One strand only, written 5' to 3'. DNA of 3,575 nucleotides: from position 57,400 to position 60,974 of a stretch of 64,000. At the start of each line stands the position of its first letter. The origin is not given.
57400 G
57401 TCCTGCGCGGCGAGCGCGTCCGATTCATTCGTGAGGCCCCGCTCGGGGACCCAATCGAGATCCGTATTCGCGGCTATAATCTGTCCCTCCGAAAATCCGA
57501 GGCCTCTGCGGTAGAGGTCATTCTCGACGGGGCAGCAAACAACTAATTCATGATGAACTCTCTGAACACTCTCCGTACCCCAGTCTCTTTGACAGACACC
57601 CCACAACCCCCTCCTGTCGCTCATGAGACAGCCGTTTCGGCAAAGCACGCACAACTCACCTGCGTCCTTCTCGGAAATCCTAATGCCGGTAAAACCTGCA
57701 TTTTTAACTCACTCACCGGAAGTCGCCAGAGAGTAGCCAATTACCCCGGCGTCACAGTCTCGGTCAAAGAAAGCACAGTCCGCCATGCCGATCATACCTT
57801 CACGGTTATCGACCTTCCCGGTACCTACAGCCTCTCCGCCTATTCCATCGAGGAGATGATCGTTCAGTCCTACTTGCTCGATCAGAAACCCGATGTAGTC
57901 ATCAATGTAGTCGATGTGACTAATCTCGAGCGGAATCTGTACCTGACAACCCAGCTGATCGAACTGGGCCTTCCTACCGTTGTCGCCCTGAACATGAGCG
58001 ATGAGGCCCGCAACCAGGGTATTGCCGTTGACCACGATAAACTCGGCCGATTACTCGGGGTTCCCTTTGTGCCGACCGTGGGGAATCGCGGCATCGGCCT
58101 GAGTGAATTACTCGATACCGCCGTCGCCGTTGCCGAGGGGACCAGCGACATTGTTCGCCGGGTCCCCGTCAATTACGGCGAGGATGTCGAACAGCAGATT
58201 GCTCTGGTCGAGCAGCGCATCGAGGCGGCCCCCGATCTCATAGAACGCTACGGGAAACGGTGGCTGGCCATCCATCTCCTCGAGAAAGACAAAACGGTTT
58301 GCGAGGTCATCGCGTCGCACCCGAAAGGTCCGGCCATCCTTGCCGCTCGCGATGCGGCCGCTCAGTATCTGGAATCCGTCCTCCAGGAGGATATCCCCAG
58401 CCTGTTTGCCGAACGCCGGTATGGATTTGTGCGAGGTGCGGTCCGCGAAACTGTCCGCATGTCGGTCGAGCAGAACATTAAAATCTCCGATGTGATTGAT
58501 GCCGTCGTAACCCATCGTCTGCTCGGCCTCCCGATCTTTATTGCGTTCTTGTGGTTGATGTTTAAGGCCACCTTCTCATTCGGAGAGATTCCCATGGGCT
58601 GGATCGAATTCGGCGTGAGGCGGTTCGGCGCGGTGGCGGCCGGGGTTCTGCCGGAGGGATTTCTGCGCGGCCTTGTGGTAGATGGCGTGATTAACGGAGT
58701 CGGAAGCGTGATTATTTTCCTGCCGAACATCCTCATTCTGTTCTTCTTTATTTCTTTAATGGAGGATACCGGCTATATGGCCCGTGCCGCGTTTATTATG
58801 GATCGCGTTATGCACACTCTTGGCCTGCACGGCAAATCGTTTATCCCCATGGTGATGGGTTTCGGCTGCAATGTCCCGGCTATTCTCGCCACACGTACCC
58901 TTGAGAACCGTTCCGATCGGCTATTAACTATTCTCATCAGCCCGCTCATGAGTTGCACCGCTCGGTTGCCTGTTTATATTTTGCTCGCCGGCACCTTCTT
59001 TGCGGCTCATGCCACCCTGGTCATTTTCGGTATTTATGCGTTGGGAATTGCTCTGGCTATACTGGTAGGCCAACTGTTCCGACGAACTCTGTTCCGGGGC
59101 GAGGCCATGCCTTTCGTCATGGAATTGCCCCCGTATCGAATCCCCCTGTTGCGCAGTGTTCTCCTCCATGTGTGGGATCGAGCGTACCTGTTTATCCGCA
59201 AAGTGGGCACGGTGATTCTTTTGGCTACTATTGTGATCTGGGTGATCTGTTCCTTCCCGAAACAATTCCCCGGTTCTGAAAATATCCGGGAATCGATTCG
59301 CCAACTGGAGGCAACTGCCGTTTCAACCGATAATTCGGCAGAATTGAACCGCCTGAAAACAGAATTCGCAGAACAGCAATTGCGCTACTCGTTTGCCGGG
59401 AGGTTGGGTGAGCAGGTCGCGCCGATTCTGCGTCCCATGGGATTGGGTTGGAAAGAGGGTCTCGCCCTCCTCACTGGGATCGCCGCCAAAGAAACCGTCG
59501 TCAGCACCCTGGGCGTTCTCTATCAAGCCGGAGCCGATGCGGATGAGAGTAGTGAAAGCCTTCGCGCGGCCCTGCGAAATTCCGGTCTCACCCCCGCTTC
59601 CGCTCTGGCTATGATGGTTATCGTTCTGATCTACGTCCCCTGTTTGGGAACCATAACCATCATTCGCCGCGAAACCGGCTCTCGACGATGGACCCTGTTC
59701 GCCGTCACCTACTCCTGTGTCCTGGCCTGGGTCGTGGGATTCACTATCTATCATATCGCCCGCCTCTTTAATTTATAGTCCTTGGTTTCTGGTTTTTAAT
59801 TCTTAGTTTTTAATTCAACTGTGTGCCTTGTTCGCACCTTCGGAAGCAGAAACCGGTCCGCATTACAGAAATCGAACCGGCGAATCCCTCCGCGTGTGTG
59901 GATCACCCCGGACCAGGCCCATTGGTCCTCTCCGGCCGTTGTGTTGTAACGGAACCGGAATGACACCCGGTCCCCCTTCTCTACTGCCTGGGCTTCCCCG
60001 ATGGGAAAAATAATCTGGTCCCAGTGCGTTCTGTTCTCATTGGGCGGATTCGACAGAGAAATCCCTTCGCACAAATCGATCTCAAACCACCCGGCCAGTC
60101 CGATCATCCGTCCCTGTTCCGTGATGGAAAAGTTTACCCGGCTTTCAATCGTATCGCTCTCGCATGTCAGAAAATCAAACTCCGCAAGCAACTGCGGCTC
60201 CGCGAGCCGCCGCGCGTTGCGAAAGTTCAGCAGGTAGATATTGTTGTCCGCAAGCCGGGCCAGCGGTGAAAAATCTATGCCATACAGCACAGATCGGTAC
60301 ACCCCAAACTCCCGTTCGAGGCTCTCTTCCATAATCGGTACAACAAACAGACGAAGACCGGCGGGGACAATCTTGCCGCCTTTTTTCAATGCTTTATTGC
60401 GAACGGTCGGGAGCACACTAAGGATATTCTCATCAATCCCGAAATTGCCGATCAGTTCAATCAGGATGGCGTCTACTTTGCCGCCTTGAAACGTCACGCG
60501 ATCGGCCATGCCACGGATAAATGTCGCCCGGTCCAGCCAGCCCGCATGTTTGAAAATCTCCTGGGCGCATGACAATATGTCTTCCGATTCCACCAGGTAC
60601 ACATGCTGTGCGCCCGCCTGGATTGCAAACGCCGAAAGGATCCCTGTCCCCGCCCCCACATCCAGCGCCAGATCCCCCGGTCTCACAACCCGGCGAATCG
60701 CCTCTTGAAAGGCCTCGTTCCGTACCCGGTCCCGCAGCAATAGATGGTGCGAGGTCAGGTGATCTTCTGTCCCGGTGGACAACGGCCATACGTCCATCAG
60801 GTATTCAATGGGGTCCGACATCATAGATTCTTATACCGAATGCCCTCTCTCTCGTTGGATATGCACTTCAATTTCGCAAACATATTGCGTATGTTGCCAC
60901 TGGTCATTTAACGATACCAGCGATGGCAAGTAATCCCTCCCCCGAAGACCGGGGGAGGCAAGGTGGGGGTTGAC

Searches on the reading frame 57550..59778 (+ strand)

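Call 59: search_protein_families(library=pfam, proteins=[window:57550-59778:+], max_evalue=0.00001)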
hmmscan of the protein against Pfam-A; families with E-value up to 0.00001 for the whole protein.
window:57550-59778:+ (742 aa): 6 families
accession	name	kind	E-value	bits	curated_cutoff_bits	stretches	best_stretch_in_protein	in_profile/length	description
PF02421.24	FeoB_N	-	3.9e-62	208.8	27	1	37-190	2-155/156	Ferrous iron transport protein B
PF07670.19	Gate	-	3.3e-42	143.6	29.6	2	388-483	2-104/104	Nucleoside recognition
PF07664.17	FeoB_C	-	5.4e-23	80.9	26.6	1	492-544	1-54/54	Ferrous iron transport protein B C terminus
PF01926.29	MMR_HSR1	-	5.1e-20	72.1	21.9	1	38-148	2-112/113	50S ribosome-binding GTPase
PF17910.6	FeoB_Cyto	-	1.6e-18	67.3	23.4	1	209-303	1-90/90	FeoB cytosolic helical domain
PF09439.16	SRPRB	-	4e-06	26.8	25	1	36-135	4-94/178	Signal recognition particle receptor beta subunit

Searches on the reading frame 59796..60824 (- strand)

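Call 59: search_protein_families(library=pfam, proteins=[window:59796-60824:-], max_evalue=0.00001)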
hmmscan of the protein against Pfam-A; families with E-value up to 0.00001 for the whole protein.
window:59796-60824:- (342 aa): 3 families
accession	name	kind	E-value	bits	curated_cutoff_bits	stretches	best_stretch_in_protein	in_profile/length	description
PF22528.1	PRMT_C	-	1.9e-16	60.9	27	1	159-293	5-143/164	Arginine methyltransferase oligomerization subdomain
PF17286.7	PRMT5_C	-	1.4e-09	38.6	30.3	1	192-296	23-136/167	PRMT5 oligomerisation domain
PF13649.12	Methyltransf_25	-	7.1e-09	36.7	27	1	54-141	2-89/97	Methyltransferase domain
